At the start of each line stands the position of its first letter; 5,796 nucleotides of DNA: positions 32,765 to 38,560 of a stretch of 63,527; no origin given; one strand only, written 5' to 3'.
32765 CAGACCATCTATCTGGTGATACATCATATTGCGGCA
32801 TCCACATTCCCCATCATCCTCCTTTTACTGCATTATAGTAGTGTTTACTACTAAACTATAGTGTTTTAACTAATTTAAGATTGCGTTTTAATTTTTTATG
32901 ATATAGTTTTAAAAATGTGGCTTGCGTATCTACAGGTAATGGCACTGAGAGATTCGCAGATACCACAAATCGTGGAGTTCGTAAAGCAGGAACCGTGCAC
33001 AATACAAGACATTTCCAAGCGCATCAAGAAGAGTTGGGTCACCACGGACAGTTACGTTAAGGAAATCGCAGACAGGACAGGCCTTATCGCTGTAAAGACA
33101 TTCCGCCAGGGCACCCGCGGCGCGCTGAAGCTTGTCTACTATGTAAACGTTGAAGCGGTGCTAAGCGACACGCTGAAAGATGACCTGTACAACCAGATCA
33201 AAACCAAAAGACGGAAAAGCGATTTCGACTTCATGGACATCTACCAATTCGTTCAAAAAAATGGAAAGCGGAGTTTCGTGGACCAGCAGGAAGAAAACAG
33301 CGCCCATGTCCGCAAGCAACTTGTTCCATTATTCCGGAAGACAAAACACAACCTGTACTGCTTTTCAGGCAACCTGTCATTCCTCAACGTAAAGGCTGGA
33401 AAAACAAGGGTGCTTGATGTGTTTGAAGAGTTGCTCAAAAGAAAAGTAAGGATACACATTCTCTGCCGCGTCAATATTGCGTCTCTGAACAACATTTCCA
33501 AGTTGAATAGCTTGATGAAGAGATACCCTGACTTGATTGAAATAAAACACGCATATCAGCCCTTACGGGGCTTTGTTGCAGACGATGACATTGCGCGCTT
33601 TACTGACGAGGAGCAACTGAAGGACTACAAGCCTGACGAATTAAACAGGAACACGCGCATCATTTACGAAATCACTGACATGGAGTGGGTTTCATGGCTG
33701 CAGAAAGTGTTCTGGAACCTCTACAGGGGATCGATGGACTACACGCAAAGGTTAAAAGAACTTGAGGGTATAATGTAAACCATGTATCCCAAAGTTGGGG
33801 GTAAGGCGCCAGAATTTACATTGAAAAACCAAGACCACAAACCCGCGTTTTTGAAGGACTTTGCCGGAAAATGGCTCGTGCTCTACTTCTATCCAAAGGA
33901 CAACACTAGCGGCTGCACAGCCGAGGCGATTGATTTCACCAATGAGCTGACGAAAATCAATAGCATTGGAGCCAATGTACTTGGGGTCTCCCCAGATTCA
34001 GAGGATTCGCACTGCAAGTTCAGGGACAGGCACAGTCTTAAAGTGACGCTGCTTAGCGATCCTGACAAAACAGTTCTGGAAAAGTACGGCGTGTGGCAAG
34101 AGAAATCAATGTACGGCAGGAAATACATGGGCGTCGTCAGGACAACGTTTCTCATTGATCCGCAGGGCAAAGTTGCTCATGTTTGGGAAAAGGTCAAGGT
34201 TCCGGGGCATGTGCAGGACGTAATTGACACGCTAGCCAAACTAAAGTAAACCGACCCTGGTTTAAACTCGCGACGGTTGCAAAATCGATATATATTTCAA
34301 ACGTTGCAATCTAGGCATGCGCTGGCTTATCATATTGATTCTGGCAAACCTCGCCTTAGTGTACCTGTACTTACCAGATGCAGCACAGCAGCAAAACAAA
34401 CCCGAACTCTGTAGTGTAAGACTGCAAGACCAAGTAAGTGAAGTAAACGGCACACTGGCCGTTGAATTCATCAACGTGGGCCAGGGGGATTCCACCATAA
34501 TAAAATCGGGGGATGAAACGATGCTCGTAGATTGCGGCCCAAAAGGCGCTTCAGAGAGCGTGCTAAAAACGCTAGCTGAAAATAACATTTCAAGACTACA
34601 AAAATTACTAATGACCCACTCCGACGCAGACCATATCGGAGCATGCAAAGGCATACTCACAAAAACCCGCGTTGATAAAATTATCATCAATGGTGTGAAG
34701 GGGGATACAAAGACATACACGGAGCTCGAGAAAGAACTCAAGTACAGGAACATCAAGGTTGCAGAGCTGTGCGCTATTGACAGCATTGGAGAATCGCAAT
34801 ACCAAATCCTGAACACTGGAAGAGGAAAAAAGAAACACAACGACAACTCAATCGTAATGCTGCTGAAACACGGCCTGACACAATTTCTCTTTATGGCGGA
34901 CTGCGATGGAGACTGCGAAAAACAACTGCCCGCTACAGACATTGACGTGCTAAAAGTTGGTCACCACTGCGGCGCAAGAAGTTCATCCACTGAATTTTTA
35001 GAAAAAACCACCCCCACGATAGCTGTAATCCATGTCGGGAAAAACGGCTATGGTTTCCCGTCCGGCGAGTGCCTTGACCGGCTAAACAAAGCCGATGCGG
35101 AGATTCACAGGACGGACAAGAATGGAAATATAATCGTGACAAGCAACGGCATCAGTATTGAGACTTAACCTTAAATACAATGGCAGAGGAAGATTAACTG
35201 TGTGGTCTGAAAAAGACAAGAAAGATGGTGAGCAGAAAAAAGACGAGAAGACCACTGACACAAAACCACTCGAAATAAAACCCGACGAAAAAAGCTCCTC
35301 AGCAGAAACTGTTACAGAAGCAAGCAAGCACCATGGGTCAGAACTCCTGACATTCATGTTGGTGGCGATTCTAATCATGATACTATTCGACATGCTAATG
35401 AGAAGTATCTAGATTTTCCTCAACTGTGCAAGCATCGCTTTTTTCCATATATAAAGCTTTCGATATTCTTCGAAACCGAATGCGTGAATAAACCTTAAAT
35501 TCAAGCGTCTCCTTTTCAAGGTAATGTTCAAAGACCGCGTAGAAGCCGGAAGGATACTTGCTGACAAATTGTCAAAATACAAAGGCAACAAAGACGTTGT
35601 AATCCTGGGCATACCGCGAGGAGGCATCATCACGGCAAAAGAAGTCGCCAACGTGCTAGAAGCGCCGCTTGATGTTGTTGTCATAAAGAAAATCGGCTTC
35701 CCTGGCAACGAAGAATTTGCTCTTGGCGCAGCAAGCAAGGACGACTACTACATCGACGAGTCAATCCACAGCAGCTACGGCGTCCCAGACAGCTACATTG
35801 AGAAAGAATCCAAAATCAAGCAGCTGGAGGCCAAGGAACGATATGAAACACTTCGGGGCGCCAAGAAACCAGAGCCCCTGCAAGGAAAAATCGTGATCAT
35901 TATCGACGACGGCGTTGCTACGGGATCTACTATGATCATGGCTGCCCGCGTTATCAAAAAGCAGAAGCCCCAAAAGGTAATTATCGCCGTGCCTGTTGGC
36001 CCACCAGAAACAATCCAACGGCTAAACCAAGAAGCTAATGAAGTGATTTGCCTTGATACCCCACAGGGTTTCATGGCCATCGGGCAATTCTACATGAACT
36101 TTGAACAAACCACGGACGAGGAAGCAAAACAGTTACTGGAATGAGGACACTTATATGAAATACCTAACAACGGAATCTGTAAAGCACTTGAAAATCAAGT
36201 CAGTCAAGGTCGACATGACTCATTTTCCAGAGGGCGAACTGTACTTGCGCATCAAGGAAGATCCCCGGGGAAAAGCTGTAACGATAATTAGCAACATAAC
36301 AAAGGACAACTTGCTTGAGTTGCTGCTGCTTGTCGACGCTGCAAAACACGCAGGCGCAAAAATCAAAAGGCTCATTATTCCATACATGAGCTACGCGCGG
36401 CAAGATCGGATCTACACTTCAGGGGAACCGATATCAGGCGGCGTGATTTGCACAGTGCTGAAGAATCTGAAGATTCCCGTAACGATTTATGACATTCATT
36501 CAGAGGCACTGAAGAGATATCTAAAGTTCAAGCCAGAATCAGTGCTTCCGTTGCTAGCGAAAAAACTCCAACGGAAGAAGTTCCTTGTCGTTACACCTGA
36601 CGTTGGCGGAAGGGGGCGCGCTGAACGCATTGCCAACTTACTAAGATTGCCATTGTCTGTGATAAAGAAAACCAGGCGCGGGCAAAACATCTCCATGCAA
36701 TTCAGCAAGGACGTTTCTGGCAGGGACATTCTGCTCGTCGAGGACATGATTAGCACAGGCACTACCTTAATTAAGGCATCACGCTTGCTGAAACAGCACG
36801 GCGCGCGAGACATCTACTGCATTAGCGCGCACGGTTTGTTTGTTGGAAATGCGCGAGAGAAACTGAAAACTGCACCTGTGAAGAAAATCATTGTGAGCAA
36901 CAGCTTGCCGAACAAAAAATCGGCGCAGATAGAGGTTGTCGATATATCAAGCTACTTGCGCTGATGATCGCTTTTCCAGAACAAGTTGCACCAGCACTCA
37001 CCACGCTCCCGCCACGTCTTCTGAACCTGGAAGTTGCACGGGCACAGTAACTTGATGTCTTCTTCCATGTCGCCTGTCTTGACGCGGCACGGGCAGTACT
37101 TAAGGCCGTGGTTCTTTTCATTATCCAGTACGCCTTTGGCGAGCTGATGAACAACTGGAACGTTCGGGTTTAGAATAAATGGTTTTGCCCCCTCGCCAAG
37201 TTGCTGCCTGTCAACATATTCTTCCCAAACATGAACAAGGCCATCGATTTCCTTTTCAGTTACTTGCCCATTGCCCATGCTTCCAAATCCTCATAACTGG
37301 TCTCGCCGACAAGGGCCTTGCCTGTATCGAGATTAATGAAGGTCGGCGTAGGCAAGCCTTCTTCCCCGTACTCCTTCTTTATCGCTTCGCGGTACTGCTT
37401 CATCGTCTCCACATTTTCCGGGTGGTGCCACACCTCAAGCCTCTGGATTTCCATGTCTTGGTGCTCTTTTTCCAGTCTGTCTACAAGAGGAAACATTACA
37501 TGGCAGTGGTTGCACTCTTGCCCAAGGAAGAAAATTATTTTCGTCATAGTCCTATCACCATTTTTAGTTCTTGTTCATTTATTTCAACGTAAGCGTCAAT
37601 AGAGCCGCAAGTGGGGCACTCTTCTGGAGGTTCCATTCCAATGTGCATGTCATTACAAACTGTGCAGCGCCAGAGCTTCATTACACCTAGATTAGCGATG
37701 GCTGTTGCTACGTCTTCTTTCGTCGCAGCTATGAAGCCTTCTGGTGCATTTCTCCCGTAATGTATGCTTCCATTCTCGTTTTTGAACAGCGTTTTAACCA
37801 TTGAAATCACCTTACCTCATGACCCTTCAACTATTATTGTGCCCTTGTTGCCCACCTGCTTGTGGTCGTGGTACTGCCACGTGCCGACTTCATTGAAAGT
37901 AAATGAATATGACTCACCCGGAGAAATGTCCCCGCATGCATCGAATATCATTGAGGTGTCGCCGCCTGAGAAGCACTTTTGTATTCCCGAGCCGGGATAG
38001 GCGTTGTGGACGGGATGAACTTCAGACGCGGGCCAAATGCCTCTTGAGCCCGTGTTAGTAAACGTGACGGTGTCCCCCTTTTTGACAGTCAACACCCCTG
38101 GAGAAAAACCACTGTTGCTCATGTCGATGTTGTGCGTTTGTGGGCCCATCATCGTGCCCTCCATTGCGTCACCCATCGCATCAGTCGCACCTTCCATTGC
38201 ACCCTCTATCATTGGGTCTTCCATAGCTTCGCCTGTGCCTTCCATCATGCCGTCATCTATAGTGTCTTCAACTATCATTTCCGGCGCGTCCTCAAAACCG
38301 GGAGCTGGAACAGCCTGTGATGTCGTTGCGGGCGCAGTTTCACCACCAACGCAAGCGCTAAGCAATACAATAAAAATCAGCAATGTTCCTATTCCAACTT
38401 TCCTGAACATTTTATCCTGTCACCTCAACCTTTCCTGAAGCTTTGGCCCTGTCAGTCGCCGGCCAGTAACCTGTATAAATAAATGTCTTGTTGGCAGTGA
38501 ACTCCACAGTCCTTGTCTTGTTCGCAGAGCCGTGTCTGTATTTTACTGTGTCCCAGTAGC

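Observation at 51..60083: A dispersed family of at least 14 small orphan genes that all start Met-Trp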

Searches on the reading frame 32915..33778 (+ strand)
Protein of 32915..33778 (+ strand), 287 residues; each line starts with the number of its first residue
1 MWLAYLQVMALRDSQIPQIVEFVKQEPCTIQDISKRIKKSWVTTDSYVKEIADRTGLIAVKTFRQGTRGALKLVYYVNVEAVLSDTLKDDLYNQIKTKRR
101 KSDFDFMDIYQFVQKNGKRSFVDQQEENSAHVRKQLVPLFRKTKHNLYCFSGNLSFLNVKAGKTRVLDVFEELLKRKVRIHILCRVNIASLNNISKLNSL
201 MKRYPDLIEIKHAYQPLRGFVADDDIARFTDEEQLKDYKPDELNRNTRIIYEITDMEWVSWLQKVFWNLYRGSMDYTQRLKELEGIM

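Call 14: search_protein_families(library=pfam, proteins=[window:32915-33778:+], max_evalue=0.1)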
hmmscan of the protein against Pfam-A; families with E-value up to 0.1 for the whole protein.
window:32915-33778:+ (287 aa): 3 families
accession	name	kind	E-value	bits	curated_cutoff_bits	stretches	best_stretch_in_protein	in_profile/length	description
PF24033.1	DUF7342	-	0.0073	16.7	31.6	0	25-101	15-92/150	Family of unknown function (DUF7342)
PF12644.12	DUF3782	-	0.0088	16.6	24.4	1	28-82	11-65/78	Protein of unknown function (DUF3782)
PF12254.13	DNA_pol_alpha_N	-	0.065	13.8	26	0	61-106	5-48/66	DNA polymerase alpha subunit p180 N terminal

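Call 25: find_homologous_proteins(query=window:32915-33778:+, max_evalue=0.001)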
Query window:32915-33778:+ (287 aa): 439 proteins with E <= 0.001 among 1055 candidates; the best 120 are listed.
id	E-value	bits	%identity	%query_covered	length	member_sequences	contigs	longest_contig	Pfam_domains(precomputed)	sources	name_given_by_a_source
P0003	7.1e-188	641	100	100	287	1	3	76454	-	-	-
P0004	6.5e-110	385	61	97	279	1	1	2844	-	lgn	-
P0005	8.9e-107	375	58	96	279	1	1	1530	-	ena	-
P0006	4.3e-103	363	57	96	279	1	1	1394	-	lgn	-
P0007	3.8e-102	360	57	97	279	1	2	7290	-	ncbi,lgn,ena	-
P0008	4.9e-102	359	57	97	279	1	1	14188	-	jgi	jgi:hypothetical protein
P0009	8.8e-101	355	55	97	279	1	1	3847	-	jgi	-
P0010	1.6e-100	354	55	97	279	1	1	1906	-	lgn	-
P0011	2.2e-100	354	58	97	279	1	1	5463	-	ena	-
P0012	4.9e-100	353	56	95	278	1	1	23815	-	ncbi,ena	ncbi:MAG: hypothetical protein ABIB43_04290 [archaeon]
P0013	6.8e-100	352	56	97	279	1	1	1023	-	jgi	jgi:hypothetical protein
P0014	7.1e-100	352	55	97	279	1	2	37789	-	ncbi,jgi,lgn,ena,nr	ncbi:hypothetical protein DRJ17_02770 [Candidatus Woesearchaeota archaeon]|nr:MAG: hypothetical prot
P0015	1.4e-99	351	56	97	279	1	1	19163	-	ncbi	ncbi:MAG: hypothetical protein V1740_01635 [Candidatus Woesearchaeota archaeon]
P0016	1.8e-99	351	57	97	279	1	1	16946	-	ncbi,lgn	ncbi:MAG: hypothetical protein ACE5FT_04165 [Candidatus Nanoarchaeia archaeon]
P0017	1.8e-99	351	56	97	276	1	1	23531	-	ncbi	-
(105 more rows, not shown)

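Call 29: find_encoding_contigs(protein=P0014, flank=10000, max_places=2)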
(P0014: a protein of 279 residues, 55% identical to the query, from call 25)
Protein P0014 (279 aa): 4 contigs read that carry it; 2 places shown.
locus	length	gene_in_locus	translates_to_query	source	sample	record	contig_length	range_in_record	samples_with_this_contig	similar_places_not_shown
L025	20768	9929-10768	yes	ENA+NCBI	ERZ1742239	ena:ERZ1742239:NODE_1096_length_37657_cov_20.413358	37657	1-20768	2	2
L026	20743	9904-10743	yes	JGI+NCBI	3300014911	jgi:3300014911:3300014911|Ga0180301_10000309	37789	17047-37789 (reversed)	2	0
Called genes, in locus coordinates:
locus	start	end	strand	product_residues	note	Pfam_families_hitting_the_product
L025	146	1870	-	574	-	PF01558:POR, PF01855:POR_N, PF02776:TPP_enzyme_N (weak), PF02780:Transketolase_C (weak), PF17147:PFOR_II (weak)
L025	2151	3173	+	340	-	PF08068:DKCLD, PF01509:TruB_N, PF21238:Pus10_C, PF16198:TruB_C_2, PF01472:PUA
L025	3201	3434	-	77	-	PF01192:RNA_pol_Rpb6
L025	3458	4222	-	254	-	PF01138:RNase_PH, PF03725:RNase_PH_C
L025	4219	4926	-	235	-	PF01138:RNase_PH, PF03725:RNase_PH_C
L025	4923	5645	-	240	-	PF14382:ECR1_N, PF22625:ECR1_N_2 (weak), PF21266:S1_RRP4 (faint), PF00013:KH_1 (weak), PF15985:KH_6 (weak)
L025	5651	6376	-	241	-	PF01172:SBDS_N, PF09377:SBDS_domain_II, PF20268:SBDS_C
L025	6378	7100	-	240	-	PF10584:Proteasome_A_N, PF00227:Proteasome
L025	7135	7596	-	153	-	-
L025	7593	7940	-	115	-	PF01900:RNase_P_Rpp14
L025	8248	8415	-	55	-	-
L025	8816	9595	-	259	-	-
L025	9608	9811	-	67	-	-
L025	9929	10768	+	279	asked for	-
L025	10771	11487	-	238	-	PF01978:TrmB, PF13730:HTH_36 (weak)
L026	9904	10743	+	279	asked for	-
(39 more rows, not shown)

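Call 30: find_encoding_contigs(protein=P0012, flank=10000, max_places=2)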
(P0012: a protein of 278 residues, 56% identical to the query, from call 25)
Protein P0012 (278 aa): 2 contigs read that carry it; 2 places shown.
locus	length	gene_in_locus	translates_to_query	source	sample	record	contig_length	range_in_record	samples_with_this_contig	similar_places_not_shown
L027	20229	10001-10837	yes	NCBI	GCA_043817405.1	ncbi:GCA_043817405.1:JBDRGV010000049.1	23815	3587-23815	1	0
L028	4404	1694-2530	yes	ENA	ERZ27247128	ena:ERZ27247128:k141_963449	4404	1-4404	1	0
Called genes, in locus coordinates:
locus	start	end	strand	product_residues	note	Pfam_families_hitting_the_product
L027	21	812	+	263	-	PF07719:TPR_2 (faint), PF00515:TPR_1 (weak), PF13181:TPR_8 (weak)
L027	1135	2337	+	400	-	PF01970:TctA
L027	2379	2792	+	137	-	-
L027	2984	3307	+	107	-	-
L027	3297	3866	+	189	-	PF01909:NTP_transf_2 (weak), PF18765:Polbeta (weak)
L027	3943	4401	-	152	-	-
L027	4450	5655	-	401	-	PF07690:MFS_1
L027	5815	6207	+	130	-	-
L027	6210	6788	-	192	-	PF01948:PyrI, PF02748:PyrI_C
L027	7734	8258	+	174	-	PF09335:VTT_dom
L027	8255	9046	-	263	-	PF04055:Radical_SAM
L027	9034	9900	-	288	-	PF04055:Radical_SAM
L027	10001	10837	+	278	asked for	-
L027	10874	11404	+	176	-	-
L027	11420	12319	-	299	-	PF08271:Zn_Ribbon_TF, PF00382:TFIIB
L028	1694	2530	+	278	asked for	-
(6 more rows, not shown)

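Call 69: find_related_loci(query=A4, collection=metagenome_contigs, flank=10000)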
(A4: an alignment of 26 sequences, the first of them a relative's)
Query A4 (287 aa) in metagenome_contigs; peptide patterns used: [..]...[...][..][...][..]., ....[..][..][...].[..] (x = any residue, [..] = any of these).
226 stretches matched a pattern; 61 encode a relative of the query (tblastn E <= 1e-3); 59 distinct loci.
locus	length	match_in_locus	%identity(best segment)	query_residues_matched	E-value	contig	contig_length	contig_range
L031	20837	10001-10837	53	9-287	2e-103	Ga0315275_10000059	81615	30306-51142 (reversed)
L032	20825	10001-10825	52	9-283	5e-103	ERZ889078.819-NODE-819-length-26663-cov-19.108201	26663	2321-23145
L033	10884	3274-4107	53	3-280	8e-102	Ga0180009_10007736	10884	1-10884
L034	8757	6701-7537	52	9-287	8e-102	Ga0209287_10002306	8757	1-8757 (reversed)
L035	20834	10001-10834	53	6-283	4e-98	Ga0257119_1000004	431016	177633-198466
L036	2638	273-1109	50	9-287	4e-101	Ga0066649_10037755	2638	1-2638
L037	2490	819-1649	54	8-284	3e-100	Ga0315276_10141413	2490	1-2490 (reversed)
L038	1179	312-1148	51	8-286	3e-104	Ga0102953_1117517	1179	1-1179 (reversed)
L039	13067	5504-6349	51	6-287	1e-95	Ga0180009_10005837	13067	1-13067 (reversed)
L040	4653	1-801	49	18-284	7e-94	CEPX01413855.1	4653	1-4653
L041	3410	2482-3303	50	9-284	2e-94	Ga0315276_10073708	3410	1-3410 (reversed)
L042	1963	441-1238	49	8-279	2e-94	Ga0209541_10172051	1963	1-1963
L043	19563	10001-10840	50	8-287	6e-90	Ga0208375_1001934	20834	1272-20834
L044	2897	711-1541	46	9-287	2e-91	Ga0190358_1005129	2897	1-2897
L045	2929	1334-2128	49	9-279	6e-91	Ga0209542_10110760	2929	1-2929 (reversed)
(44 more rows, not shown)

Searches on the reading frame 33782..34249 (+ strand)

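Call 14: search_protein_families(library=pfam, proteins=[window:33782-34249:+], max_evalue=0.1)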
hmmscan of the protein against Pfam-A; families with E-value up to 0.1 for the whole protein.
window:33782-34249:+ (155 aa): 5 families
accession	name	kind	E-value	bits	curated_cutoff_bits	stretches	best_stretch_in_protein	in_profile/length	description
PF00578.27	AhpC-TSA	-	8.4e-41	139.2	26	1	5-133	1-123/124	AhpC/TSA family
PF08534.16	Redoxin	-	8.3e-20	71.5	26.6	1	4-136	1-133/148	Redoxin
PF02630.20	SCO1-SenC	-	0.035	14.5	22.8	0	10-59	2-51/134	SCO1/SenC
PF13911.12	AhpC-TSA_2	-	0.054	14.3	27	0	53-109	3-59/114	AhpC/TSA antioxidant enzyme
PF13778.12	DUF4174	-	0.073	14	27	0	74-151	32-114/120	Domain of unknown function (DUF4174)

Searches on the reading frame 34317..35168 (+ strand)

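Call 53: search_protein_families(library=pfam, proteins=[window:34317-35168:+], max_evalue=0.001)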
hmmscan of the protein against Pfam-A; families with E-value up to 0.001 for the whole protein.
window:34317-35168:+ (283 aa): 3 families
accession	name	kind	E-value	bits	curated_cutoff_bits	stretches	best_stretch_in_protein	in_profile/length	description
PF00753.33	Lactamase_B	-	3.3e-12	47.2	22.7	1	53-241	2-195/196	Metallo-beta-lactamase superfamily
PF19583.5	ODP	-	0.00084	19.7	27.2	0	60-124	6-71/194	ODP family beta lactamase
PF12706.13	Lactamase_B_2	-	0.00089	19.4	27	0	69-149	3-82/200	Beta-lactamase superfamily domain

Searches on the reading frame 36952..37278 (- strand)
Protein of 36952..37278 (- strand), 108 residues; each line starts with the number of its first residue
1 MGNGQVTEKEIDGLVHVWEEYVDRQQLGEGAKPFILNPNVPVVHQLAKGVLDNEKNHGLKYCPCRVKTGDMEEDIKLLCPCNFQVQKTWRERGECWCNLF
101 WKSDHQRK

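Call 43: search_protein_families(library=pfam, proteins=[window:36952-37278:-], max_evalue=0.01)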
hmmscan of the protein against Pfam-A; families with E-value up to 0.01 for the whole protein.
window:36952-37278:- (108 aa): 1 family
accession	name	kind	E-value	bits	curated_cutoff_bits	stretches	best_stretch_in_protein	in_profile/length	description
PF02943.20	FeThRed_B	-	6.7e-16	58.7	22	1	34-106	18-91/106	Ferredoxin thioredoxin reductase catalytic beta chain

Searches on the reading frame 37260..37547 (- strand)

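Call 43: search_protein_families(library=pfam, proteins=[window:37260-37547:-], max_evalue=0.01)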
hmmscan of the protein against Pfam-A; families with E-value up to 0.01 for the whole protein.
window:37260-37547:- (95 aa): 3 families
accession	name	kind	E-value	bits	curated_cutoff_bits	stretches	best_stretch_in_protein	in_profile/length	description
PF13098.12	Thioredoxin_2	-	0.00018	22.3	27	1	4-91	9-103/104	Thioredoxin-like domain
PF00085.26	Thioredoxin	-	0.0068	16.8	23.5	0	4-47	22-66/103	Thioredoxin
PF14595.12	Thioredoxin_9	-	0.0081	16.5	25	0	11-76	52-107/129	Thioredoxin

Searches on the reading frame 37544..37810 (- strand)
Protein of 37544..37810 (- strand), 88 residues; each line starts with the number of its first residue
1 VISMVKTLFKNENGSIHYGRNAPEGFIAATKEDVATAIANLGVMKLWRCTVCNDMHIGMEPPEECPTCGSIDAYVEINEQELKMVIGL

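Call 43: search_protein_families(library=pfam, proteins=[window:37544-37810:-], max_evalue=0.01)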
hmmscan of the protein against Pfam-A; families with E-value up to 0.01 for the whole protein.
window:37544-37810:- (88 aa): 2 families
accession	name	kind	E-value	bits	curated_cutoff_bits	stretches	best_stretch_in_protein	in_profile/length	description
PF21349.2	RUBY_RBDX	-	1.9e-09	37.2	26.5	1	47-69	1-23/30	Rubrerythrin, rubredoxin-like domain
PF23458.2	DUF7130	-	2.6e-05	24.5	35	1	34-70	40-78/89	Domain of unknown function (DUF7130)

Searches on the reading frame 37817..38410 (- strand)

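Call 43: search_protein_families(library=pfam, proteins=[window:37817-38410:-], max_evalue=0.01)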
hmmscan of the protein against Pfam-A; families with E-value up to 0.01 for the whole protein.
window:37817-38410:- (197 aa): 3 families
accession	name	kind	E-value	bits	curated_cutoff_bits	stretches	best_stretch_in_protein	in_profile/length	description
PF00127.26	Copper-bind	-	2.6e-05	25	21.2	1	101-195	13-99/99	Copper binding proteins, plastocyanin/azurin family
PF13473.12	Cupredoxin_1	-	0.00015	22.2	27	1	91-194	21-104/104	Cupredoxin-like domain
PF20944.2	StcE_b-sandwich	-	0.0026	18.2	27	0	93-126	39-71/75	Metalloprotease StcE, beta-sandwich domain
